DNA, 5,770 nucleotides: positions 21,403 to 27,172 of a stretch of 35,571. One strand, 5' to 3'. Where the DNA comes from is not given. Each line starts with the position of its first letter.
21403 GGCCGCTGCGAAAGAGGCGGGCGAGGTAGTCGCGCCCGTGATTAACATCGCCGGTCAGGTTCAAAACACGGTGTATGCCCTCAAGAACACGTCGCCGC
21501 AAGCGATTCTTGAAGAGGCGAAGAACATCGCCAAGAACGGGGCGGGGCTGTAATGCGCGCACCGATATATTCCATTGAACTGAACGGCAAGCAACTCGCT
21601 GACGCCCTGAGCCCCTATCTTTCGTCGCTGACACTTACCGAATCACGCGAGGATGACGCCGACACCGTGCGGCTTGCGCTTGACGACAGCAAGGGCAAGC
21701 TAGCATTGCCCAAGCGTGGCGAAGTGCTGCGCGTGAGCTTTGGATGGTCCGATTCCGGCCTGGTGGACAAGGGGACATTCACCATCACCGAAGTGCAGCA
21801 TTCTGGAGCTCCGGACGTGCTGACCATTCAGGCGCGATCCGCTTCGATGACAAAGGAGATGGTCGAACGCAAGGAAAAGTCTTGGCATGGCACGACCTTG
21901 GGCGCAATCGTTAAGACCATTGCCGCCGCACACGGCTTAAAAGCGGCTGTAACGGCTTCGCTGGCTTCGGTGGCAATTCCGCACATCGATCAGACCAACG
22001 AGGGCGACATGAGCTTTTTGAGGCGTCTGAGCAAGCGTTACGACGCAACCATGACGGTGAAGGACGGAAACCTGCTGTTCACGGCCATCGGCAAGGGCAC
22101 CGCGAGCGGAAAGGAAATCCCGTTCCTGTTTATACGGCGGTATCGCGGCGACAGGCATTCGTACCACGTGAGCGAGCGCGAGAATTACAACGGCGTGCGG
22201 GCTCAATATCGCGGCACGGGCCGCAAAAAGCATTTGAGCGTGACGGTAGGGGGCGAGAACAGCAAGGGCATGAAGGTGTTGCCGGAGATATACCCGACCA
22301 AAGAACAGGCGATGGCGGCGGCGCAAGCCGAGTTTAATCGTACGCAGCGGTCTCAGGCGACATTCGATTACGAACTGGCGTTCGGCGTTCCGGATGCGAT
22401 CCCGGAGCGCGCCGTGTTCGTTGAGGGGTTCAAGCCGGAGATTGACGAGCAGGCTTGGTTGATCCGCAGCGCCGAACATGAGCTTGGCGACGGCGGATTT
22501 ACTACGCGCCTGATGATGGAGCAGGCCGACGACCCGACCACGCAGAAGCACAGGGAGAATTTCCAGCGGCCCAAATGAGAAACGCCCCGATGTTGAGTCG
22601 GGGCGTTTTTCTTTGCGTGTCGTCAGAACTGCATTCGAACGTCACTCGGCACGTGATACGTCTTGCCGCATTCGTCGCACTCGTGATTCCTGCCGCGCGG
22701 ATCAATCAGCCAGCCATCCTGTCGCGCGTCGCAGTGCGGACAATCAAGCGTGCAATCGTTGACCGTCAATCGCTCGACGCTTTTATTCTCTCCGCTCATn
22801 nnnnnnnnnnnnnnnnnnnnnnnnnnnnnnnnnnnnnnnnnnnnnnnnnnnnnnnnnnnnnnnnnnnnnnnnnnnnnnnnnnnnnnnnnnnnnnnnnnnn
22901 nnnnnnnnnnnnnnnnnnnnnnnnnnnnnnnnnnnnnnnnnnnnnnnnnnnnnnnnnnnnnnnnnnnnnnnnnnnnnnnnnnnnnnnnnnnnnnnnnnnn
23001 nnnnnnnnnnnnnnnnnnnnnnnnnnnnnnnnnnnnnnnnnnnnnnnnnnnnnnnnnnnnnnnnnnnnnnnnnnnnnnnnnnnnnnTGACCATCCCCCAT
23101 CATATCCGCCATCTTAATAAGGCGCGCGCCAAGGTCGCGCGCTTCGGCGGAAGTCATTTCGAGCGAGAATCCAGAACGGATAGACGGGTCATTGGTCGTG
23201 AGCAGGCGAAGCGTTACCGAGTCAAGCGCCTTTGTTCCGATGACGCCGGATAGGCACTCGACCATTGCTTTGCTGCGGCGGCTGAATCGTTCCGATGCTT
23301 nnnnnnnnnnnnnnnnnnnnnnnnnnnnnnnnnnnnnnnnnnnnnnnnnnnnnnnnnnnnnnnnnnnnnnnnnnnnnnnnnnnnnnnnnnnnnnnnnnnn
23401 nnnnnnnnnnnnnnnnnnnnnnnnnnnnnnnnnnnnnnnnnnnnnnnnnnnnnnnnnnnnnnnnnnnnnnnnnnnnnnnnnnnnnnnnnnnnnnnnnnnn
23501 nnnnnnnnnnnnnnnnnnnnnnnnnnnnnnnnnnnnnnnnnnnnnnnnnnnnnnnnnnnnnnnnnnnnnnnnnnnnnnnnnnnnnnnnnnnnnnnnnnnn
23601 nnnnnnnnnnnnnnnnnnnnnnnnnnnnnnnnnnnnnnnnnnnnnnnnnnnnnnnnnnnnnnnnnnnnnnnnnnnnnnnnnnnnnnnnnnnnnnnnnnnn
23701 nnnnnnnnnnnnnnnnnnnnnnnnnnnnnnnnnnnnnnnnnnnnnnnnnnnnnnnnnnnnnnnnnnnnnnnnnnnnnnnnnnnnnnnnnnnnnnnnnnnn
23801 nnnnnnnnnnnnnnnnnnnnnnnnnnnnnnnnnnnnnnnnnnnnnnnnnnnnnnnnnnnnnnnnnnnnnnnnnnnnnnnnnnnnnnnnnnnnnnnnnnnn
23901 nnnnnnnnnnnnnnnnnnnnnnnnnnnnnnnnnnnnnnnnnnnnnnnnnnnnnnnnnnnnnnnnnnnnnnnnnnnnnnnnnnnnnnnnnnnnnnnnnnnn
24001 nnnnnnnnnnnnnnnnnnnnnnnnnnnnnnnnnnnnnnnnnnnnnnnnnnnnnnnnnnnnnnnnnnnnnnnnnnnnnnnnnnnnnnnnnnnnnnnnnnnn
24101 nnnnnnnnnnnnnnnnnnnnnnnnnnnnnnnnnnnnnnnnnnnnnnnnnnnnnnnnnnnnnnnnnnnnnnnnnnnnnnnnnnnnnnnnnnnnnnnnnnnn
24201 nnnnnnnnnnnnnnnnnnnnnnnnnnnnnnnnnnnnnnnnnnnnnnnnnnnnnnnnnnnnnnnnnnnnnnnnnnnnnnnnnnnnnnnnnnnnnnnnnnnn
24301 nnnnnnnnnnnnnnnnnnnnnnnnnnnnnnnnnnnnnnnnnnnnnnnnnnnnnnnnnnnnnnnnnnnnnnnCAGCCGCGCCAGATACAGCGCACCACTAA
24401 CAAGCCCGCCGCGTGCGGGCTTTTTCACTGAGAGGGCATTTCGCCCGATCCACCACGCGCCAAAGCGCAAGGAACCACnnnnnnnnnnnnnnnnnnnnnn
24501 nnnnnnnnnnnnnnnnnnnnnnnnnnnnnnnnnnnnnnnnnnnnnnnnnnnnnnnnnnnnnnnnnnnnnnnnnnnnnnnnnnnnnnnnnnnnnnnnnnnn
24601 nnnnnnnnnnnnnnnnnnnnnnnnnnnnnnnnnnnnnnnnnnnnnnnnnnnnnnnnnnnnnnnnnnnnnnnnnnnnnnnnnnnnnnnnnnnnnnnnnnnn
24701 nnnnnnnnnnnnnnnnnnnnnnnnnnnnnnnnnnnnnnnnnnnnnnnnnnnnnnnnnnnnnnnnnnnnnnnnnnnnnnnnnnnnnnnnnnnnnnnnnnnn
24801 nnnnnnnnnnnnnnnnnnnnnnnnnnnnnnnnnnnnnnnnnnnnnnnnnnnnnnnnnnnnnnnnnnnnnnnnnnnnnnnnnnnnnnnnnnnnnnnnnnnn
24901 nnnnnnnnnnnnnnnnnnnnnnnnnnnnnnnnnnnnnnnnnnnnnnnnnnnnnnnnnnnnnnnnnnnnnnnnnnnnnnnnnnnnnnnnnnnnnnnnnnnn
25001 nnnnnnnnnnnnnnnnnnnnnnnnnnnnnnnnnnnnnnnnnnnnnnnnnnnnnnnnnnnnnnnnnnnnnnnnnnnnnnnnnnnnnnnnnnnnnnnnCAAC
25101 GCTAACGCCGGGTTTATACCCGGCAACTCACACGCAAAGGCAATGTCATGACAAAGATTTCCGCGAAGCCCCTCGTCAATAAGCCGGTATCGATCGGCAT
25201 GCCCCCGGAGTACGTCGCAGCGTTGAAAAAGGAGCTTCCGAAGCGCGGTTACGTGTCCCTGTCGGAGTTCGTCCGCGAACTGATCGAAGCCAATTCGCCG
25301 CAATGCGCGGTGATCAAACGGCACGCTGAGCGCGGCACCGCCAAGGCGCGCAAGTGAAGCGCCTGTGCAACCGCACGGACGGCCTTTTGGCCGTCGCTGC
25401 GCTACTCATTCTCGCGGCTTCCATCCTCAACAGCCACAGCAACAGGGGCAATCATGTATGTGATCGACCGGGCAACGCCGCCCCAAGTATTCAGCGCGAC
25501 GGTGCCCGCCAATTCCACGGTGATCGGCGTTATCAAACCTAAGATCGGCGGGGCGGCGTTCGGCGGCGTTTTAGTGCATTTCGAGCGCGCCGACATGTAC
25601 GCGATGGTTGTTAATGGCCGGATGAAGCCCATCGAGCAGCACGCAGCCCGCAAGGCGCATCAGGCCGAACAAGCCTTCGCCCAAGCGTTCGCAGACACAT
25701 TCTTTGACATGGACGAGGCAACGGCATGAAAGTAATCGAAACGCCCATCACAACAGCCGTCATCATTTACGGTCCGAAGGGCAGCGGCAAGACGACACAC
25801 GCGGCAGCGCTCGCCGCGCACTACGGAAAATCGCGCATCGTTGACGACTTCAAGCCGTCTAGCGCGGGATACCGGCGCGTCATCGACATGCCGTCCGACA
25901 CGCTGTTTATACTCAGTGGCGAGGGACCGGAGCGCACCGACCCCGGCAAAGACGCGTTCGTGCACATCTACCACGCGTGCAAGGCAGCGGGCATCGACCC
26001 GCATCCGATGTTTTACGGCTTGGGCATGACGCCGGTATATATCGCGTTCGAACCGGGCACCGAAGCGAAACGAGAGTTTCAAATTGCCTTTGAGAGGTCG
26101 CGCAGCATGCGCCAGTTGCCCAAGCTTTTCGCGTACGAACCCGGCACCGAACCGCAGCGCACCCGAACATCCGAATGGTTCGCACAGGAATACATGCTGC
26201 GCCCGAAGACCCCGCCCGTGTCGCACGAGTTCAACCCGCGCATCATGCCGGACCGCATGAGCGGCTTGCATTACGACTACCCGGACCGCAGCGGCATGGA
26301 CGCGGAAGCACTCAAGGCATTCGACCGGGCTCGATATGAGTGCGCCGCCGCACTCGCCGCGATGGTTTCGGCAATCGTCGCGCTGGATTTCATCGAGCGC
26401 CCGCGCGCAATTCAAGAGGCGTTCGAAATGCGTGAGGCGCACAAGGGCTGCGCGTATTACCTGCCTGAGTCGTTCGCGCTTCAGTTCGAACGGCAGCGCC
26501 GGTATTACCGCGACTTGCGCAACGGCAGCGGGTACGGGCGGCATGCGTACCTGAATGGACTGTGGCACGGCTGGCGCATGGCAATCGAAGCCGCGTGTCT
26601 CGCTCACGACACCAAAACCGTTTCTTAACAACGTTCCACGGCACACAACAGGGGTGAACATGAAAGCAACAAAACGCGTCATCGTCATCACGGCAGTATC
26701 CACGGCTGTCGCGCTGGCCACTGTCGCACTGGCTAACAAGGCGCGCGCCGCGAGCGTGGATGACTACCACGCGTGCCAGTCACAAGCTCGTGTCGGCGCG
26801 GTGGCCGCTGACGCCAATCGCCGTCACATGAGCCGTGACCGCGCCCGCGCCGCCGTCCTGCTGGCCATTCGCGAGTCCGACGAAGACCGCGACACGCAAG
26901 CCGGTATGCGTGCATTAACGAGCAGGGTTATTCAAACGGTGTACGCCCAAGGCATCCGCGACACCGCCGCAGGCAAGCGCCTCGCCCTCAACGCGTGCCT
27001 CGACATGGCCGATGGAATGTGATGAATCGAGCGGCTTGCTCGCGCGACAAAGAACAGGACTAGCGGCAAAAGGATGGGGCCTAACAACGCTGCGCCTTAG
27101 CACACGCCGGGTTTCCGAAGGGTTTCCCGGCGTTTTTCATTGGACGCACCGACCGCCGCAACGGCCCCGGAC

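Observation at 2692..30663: Hyper-abundant quasi-palindromic 9-mer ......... scattered over the whole replicon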

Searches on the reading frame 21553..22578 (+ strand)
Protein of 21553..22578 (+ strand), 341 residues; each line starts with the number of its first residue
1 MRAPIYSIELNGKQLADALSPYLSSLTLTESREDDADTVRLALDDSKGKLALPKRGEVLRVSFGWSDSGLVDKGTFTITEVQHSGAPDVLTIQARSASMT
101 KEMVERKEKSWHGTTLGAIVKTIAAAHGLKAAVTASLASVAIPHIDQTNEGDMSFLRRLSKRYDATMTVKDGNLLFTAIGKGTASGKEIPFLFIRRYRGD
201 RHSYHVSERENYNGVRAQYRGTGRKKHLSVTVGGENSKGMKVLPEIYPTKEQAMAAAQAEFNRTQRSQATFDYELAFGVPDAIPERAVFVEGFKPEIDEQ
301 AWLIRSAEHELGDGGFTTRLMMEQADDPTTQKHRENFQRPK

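Call 69: find_homologous_proteins(query=window:21553-22578:+, max_evalue=1e-60)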
Query window:21553-22578:+ (341 aa): 621 proteins with E <= 1e-60 among 5587 candidates; the best 120 are listed.
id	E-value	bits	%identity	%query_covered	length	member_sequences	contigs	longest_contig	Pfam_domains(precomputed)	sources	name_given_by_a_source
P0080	4.3e-223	757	100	100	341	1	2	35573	PF05954.18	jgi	jgi:phage protein D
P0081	9.2e-189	644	84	100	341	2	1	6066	PF05954.18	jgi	jgi:phage protein D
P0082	1.2e-155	535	72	99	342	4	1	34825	PF05954.18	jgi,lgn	jgi:phage protein D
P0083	1.1e-138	480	64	99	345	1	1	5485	PF05954.18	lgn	-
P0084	1.6e-135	469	63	99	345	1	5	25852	PF05954.18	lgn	-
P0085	8.2e-135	467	63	99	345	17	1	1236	PF05954.18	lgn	-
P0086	1.3e-134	466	62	99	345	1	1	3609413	PF05954.18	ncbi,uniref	ncbi:phage late control D family protein [Paraburkholderia sp. B3]|uniref:phage late control D famil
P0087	2.2e-134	466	63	99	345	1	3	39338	PF05954.18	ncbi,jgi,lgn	jgi:phage protein D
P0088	2.3e-133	462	62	99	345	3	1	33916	PF05954.18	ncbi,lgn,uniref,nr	ncbi:phage late control D family protein [Burkholderia vietnamiensis]|uniref:phage late control D fa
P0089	2.3e-132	459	61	99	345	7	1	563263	PF05954.18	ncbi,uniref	ncbi:phage late control D family protein [Paraburkholderia sediminicola]|uniref:phage late control D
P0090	2.8e-132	459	62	99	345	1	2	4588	PF05954.18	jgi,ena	-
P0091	2.9e-132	459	62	98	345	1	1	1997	PF05954.18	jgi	jgi:phage protein D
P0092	3.5e-132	458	62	99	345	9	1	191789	PF05954.18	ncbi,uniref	ncbi:phage late control D family protein [Paraburkholderia guartelaensis]|uniref:Phage late control 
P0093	2.9e-131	455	62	99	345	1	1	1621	PF05954.18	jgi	jgi:phage protein D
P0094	3.5e-131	455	61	98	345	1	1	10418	PF05954.18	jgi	jgi:phage protein D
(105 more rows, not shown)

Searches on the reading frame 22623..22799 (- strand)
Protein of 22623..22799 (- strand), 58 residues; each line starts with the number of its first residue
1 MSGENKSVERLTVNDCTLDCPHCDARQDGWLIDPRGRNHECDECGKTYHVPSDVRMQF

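Call 33: search_protein_families(library=pfam, proteins=[window:22623-22799:-], max_evalue=0.1)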
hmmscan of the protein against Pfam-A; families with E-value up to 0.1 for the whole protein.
window:22623-22799:- (58 aa): 13 families
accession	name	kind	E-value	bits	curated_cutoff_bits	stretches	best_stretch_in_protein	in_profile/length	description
PF22995.2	C2CH-3rd_BIRD-IDD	-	0.00035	20.6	27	1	38-54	1-17/25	BIRD-IDD transcription factor, third C2HC zinc finger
PF13824.12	zf-Mss51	-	0.0022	18.6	27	1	20-50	2-26/55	Zinc-finger of mitochondrial splicing suppressor 51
PF13717.11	Zn_ribbon_4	-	0.0077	16.6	30.3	0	40-52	4-16/36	zinc-ribbon domain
PF12172.15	zf-ChsH2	-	0.012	15.9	23.2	0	41-52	14-25/37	ChsH2, rubredoxin-like zinc ribbon domain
PF13248.11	Zn_ribbon_3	-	0.014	15.3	27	0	20-29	5-15/26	zinc-ribbon domain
PF07282.18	Cas12f1-like_TNB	-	0.026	15.1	26.3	1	19-49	30-51/60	Cas12f1-like, TNB domain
PF24441.1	DUF7560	-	0.027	14.6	27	0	15-26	3-14/44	Family of unknown function (DUF7560)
PF13912.12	zf-C2H2_6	-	0.032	14.7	25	1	39-49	2-12/27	C2H2-type zinc finger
PF25208.1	DUF7838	-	0.033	14.6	28.5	0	17-30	6-19/55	Domain of unknown function (DUF7838)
PF19134.6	DUF5817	-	0.04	14.3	31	1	20-49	6-32/57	Domain of unknown function (DUF5817)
PF12760.12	Zn_ribbon_IS1595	-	0.047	14.1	25.4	1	19-47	20-46/46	Transposase zinc-ribbon domain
PF00096.32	zf-C2H2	-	0.081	13.9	25.2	0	39-53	1-15/23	Zinc finger, C2H2 type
PF13894.12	zf-C2H2_4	-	0.099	13.9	27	0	39-51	1-13/24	C2H2-type zinc finger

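Call 34: search_protein_families(library=phrogs, proteins=[window:22623-22799:-], max_evalue=0.01)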
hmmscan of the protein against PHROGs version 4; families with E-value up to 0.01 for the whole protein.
window:22623-22799:- (58 aa): 3 families
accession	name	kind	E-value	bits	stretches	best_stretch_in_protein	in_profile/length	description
phrog_16376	-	unknown function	8.7e-12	45.9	1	12-56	9-53/56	-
phrog_6504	-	unknown function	0.0018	19.4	1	17-56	7-52/61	-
phrog_13474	-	unknown function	0.0068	17.7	1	17-50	33-68/73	-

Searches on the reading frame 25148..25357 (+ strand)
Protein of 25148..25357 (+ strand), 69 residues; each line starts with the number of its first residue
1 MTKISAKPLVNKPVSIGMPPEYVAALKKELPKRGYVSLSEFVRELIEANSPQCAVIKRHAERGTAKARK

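Call 33: search_protein_families(library=pfam, proteins=[window:25148-25357:+], max_evalue=0.1)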
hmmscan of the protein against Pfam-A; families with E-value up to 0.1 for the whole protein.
window:25148-25357:+ (69 aa): 1 family
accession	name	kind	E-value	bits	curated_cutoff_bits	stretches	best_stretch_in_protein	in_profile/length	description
PF01402.27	RHH_1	-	0.00043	20.6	20.5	1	14-47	2-34/39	Ribbon-helix-helix protein, copG family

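Call 34: search_protein_families(library=phrogs, proteins=[window:25148-25357:+], max_evalue=0.01)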
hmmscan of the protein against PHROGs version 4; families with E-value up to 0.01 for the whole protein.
window:25148-25357:+ (69 aa): 0 families

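Call 68: find_related_loci(query=window:25148-25357:+, collection=viral_contigs, flank=10000)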
Query window:25148-25357:+ (69 aa) in viral_contigs; peptide patterns used: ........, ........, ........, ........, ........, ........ (x = any residue, [..] = any of these).
33 stretches matched a pattern; 1 encode a relative of the query (tblastn E <= 1e-3); 1 distinct loci.
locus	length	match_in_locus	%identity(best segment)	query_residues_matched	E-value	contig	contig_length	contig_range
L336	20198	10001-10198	77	1-66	5e-32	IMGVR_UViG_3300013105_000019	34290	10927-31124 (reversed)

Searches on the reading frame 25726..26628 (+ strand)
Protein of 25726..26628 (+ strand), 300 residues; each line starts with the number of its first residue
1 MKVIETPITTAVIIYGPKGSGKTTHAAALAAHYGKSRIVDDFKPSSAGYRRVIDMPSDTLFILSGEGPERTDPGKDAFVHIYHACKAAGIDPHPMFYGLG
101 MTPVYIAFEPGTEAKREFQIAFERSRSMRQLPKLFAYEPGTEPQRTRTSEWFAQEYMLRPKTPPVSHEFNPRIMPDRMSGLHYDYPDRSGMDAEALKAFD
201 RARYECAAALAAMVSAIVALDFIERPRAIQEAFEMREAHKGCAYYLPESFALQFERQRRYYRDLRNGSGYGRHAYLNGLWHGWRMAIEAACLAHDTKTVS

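Call 10: find_encoding_contigs(protein=window:25726-26628:+, flank=10000, max_places=10)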
Protein window:25726-26628:+ (300 aa): 3 contigs read that carry it; 1 place shown.
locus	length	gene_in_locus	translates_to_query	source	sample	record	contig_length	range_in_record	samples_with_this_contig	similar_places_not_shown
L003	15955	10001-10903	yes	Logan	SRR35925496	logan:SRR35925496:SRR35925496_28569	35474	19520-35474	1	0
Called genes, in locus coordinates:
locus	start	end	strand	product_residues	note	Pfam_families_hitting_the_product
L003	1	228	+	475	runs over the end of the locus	-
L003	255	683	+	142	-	PF09636:XkdW (faint), PF16778:Phage_tail_APC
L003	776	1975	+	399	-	PF22671:Gp18_domIII_N, PF04984:Phage_sheath_1, PF17482:Phage_sheath_1C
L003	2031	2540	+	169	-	PF04985:Phage_tube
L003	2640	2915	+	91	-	PF10109:Phage_TAC_7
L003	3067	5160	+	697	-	PF10145:PhageMin_Tail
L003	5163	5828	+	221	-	PF06995:Phage_P2_GpU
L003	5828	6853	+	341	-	PF05954:Phage_GPD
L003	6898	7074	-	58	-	-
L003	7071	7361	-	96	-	-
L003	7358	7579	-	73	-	-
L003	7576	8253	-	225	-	PF13545:HTH_Crp_2 (faint), PF12840:HTH_20 (weak)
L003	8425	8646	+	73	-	-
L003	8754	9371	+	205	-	-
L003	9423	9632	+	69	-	-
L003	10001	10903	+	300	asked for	-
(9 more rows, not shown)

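Call 33: search_protein_families(library=pfam, proteins=[window:25726-26628:+], max_evalue=0.1)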
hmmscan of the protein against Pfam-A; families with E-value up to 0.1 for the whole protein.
window:25726-26628:+ (300 aa): 12 families
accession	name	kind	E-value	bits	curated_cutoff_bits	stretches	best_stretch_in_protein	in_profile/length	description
PF13521.12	AAA_28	-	0.00078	20.1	27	1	12-35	2-25/164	AAA domain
PF20720.3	nSTAND3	-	0.0011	19.1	27.2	1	11-35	19-43/155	Novel STAND NTPase 3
PF13191.12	AAA_16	-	0.0019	19.1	32.6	1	10-38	25-56/167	AAA ATPase domain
PF00004.35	AAA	-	0.0051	17.7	21.2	1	12-34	1-23/131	ATPase family associated with various cellular activities (AAA)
PF00448.28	SRP54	-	0.028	14.5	22.7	1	11-35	3-27/196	SRP54-type protein, GTPase domain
PF13401.12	AAA_22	-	0.032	15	27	1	11-39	7-37/130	AAA domain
PF13479.12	AAA_24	-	0.033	14.5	27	1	12-34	5-23/195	AAA domain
PF14532.12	Sigma54_activ_2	-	0.042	14.5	25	0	9-42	21-54/138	Sigma-54 interaction domain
PF13481.12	AAA_25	-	0.045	13.8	27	0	11-33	35-57/195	AAA domain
PF13238.12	AAA_18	-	0.058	14.3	29.4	0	12-33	1-22/128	AAA domain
PF13671.12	AAA_33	-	0.058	14.1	27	0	12-41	2-31/143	AAA domain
PF13173.12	AAA_14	-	0.06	13.8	27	0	11-34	4-27/129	AAA domain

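Call 34: search_protein_families(library=phrogs, proteins=[window:25726-26628:+], max_evalue=0.01)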
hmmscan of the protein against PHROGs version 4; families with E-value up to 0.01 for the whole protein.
window:25726-26628:+ (300 aa): 5 families
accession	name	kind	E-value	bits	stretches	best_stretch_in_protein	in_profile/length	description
phrog_14685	-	unknown function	1.3e-10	42.1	1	9-45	2-38/88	-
phrog_34956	-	unknown function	0.00018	22.3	1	9-45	214-250/295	-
phrog_5846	-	DNA, RNA and nucleotide metabolism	0.0012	19.2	1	9-39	38-68/380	clamp loader of DNA polymerase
phrog_22377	-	DNA, RNA and nucleotide metabolism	0.006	17.2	1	11-58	16-62/154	restriction endonuclease II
phrog_6891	-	other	0.0062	17.2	1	5-37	37-70/310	ATPase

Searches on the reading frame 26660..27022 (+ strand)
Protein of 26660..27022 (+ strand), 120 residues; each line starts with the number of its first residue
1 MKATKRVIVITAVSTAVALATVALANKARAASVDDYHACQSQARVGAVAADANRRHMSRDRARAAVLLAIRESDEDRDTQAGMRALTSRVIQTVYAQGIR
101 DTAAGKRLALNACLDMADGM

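Call 33: search_protein_families(library=pfam, proteins=[window:26660-27022:+], max_evalue=0.1)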
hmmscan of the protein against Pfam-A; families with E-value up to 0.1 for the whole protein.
window:26660-27022:+ (120 aa): 1 family
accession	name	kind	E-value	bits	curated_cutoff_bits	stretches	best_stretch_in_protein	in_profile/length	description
PF00918.22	Gastrin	-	0.049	15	22.2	1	23-104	11-91/127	Gastrin/cholecystokinin family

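Call 34: search_protein_families(library=phrogs, proteins=[window:26660-27022:+], max_evalue=0.01)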
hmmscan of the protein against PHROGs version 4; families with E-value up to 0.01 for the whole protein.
window:26660-27022:+ (120 aa): 0 families
